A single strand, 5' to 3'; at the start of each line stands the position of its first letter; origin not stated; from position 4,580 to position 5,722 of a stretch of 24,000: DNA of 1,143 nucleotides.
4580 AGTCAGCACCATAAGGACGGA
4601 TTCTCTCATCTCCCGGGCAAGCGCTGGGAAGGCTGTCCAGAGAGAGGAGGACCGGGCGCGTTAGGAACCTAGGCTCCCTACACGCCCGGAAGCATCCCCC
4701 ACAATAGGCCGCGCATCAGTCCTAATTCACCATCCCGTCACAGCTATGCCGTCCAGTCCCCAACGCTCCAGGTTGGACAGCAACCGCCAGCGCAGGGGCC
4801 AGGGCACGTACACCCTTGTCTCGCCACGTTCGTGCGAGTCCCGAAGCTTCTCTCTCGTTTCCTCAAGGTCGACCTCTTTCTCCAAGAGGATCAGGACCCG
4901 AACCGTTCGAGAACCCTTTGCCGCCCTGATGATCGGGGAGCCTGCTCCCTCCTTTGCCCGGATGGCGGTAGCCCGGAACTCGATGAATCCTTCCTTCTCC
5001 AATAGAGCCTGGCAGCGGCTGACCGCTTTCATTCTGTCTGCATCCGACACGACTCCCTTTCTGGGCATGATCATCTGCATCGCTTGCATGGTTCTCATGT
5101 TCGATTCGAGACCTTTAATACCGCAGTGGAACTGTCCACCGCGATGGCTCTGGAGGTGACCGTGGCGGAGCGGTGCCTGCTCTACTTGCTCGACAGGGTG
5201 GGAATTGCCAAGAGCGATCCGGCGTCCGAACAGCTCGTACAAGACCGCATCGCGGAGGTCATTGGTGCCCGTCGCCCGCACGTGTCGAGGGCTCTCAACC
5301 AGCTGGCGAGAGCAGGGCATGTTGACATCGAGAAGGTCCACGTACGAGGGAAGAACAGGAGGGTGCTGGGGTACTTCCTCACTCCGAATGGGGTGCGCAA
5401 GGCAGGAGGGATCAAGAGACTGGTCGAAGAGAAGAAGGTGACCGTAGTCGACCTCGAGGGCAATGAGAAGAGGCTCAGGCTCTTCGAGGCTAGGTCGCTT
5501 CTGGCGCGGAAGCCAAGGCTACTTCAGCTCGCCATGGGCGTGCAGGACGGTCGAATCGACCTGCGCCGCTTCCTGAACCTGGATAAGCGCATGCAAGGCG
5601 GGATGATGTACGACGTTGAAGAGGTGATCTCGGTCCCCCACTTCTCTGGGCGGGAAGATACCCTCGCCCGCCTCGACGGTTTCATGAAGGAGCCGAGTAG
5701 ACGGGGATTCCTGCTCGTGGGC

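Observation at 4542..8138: One 14-bp palindrome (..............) abuts the TATA box of three promoters around a wHTH-STAND regulator gene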

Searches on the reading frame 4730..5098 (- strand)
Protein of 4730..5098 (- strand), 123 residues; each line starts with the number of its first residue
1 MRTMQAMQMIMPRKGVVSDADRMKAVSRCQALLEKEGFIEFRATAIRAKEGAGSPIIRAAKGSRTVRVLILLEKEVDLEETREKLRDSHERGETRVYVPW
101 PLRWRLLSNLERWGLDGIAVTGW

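Call 10: search_protein_families(library=pfam, proteins=[window:4730-5098:-], max_evalue=0.01)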
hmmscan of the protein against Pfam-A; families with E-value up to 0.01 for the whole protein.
window:4730-5098:- (123 aa): 0 families

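Call 27: find_homologous_proteins(query=window:4730-5089:-)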
Query window:4730-5089:- (120 aa): 17 proteins with E <= 0.001 among 24 candidates.
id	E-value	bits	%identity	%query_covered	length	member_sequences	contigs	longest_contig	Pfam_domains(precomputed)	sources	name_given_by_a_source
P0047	6.7e-72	257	100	100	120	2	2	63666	-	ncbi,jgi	jgi:hypothetical protein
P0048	2.8e-49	184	74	97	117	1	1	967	-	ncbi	-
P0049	3.7e-49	184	79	98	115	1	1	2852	-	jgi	jgi:hypothetical protein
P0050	6.3e-48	180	71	98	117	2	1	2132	-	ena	-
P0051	3.4e-46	174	69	100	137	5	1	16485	-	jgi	-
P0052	8.9e-46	173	71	99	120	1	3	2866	-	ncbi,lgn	-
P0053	2.2e-43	165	75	89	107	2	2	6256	-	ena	-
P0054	1.6e-25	107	44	100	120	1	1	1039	-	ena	-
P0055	1.6e-25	107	52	85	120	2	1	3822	-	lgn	-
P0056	2.7e-25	107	46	100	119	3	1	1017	-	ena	-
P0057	1.0e-24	105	47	100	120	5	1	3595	-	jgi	-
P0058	1.2e-24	105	52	85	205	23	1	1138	-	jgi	-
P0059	2.6e-24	103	52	88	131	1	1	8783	-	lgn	-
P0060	5.8e-23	99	43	100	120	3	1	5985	-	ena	-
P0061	5.5e-22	96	44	100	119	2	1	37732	-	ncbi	-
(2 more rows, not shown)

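Call 33: search_protein_families(library=padloc, proteins=[window:4730-5089:-], max_evalue=0.01)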
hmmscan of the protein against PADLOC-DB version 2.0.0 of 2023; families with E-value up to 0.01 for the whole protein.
window:4730-5089:- (120 aa): 0 families

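Call 34: search_protein_families(library=ncbifam, proteins=[window:4730-5089:-], max_evalue=0.01)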
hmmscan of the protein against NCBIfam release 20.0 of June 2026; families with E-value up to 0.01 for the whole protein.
window:4730-5089:- (120 aa): 0 families

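Call 38: predict_structure(alignment_id=A2)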
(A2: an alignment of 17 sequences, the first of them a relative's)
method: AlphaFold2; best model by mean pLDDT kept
length: 120 residues; sequences in the alignment: 17
mean_pLDDT: 79.3   pTM: 0.71
mean pLDDT of the five models: 79.3, 79.1, 77.8, 77.4, 75.8
residues with pLDDT >= 90: 40; 70-90: 52; 50-70: 11; < 50: 17
segments of 3 or more residues with pLDDT < 50: 2-13, 44-48
pLDDT, mean of each block of 10 residues (from residue 1): 43 63 88 84 48 82 90 88 89 92 94 92
secondary structure, 60 per line:
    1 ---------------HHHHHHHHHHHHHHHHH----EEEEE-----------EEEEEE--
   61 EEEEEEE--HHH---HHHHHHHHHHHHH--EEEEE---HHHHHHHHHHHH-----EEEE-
elements in order: H16-32 E37-41 E53-58 E61-67 H76-88 E91-95 H99-110 E116-119

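Call 45: fold_search(model_id=the predicted structure, library=pdb)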
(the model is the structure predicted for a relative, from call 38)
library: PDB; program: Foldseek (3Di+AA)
matches with E <= 10: 959; with E <= 0.001: 0
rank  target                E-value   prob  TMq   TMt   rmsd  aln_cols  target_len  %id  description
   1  2ph7_B                1.6e-02  0.90  0.40  0.25   6.0       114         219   17  Crystal structure of AF2093 from Archaeoglobus fulgidus (released 2007-05-08)
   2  2ph7_A                1.8e-02  0.96  0.46  0.28   5.5       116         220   16  Crystal structure of AF2093 from Archaeoglobus fulgidus (released 2007-05-08)
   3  1y88                  2.8e-02  0.98  0.52  0.37   5.6       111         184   14  Crystal Structure of Protein of Unknown Function AF1548 (released 2004-12-21)
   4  2inb                  3.5e-02  0.93  0.45  0.43   6.0       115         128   11  Crystal structure of an XisH family protein (ZP_00107633.1) from Nostoc punctiforme PCC 73102 at 1.60 A resolution (released 2006-10-24)
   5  2okf_A                5.8e-02  0.96  0.53  0.50   5.3       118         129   10  CRYSTAL STRUCTURE OF A FDXN ELEMENT EXCISION CONTROLLING FACTOR PROTEIN (AVA_3312) FROM ANABAENA VARIABILIS AT 1.60 A  (released 2007-01-30)
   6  9dou_A                1.0e-01  0.38  0.35  0.07  10.5       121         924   16  Taeniopygia guttata R2 retrotransposon (R2Tg) initiating target-primed reverse transcription (released 2025-05-21)
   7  7yto_B                1.3e-01  0.38  0.35  0.13  10.0       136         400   10  The Crystal Structure Analysis of Creatine Amidinohydrolase from Alcaligenes sp. KS-85 (released 2023-08-23)
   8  3ajv_C                1.3e-01  0.89  0.43  0.33   3.3        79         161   14  Splicing endonuclease from Aeropyrum pernix (released 2010-11-17)
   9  8fg6_B                1.4e-01  0.72  0.34  0.28   7.2        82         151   18  Design of amyloidogenic peptide traps (released 2024-03-20)
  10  3odh_A                1.5e-01  0.69  0.44  0.31   5.4       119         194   12  Structure of OkrAI/DNA complex (released 2010-10-06)
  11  7yto_F                1.5e-01  0.35  0.35  0.13  10.0       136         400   10  The Crystal Structure Analysis of Creatine Amidinohydrolase from Alcaligenes sp. KS-85 (released 2023-08-23)
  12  8iby_C                1.6e-01  0.51  0.37  0.08  10.1       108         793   18  Structure of R2 with 5'ORF (released 2023-09-20)
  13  2wiw_A                1.7e-01  0.87  0.44  0.44   4.2        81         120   18  Crystal structures of Holliday junction resolvases from Archaeoglobus fulgidus bound to DNA substrate (released 2009-05-26)
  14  8z4i_B                2.0e-01  0.51  0.35  0.13   5.1        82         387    8  crystal structure of Cdn1 in complex with cA3 (released 2026-02-04)
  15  6g2d_F                2.0e-01  0.30  0.39  0.11   6.6       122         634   11  Citrate-induced acetyl-CoA carboxylase (ACC-Cit) filament at 5.4 A resolution (released 2018-06-13)
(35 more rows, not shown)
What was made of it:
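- It has a PD-(D/E)xK-type fold, a fold class that often recognises palindromes as dimers (calls 38, 45).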

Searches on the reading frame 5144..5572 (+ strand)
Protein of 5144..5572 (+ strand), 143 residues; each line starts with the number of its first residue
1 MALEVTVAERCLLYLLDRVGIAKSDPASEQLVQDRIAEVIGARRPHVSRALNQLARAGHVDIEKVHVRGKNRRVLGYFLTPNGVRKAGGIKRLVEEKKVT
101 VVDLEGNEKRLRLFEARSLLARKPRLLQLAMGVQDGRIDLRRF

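Call 39: search_solved_structures(query=window:5144-5572:+, max_evalue=1, show_alignments=2)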
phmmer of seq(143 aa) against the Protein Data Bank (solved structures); distinct sequences matched with E-value up to 1: 9.
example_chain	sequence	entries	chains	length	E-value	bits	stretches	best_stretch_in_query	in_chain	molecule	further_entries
4cyd_A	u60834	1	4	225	0.13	15.6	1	10-64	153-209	PROBABLE TRANSCRIPTION REGULATOR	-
5n08_A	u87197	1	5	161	0.13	15.6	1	26-109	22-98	HTH-type transcriptional repressor NsrR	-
4byy_A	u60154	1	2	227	0.13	15.6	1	10-64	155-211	TRANSCRIPTIONAL REGULATOR, CRP/FNR FAMILY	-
3r6s_A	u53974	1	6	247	0.15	15.4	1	10-64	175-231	transcription regulator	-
3h3u_A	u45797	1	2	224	0.19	15.1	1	12-64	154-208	PROBABLE TRANSCRIPTIONAL REGULATORY PROTEIN (PROBABLY CRP/FNR-FAMILY)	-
3mzh_A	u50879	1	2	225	0.19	15.1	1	12-64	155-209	PROBABLE TRANSCRIPTIONAL REGULATORY PROTEIN (PROBABLY CRP/FNR-FAMILY)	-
3d0s_A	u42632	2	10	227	0.2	15.1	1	12-64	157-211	TRANSCRIPTIONAL REGULATORY PROTEIN | PROBABLE TRANSCRIPTIONAL REGULATORY PROTEIN (PROBABLY CRP/ FNR-FAMILY)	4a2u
5n07_A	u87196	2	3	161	0.2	15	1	26-108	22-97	HTH-type transcriptional repressor NsrR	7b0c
3i54_A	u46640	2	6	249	0.24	14.8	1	12-64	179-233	Transcriptional regulator, Crp/Fnr family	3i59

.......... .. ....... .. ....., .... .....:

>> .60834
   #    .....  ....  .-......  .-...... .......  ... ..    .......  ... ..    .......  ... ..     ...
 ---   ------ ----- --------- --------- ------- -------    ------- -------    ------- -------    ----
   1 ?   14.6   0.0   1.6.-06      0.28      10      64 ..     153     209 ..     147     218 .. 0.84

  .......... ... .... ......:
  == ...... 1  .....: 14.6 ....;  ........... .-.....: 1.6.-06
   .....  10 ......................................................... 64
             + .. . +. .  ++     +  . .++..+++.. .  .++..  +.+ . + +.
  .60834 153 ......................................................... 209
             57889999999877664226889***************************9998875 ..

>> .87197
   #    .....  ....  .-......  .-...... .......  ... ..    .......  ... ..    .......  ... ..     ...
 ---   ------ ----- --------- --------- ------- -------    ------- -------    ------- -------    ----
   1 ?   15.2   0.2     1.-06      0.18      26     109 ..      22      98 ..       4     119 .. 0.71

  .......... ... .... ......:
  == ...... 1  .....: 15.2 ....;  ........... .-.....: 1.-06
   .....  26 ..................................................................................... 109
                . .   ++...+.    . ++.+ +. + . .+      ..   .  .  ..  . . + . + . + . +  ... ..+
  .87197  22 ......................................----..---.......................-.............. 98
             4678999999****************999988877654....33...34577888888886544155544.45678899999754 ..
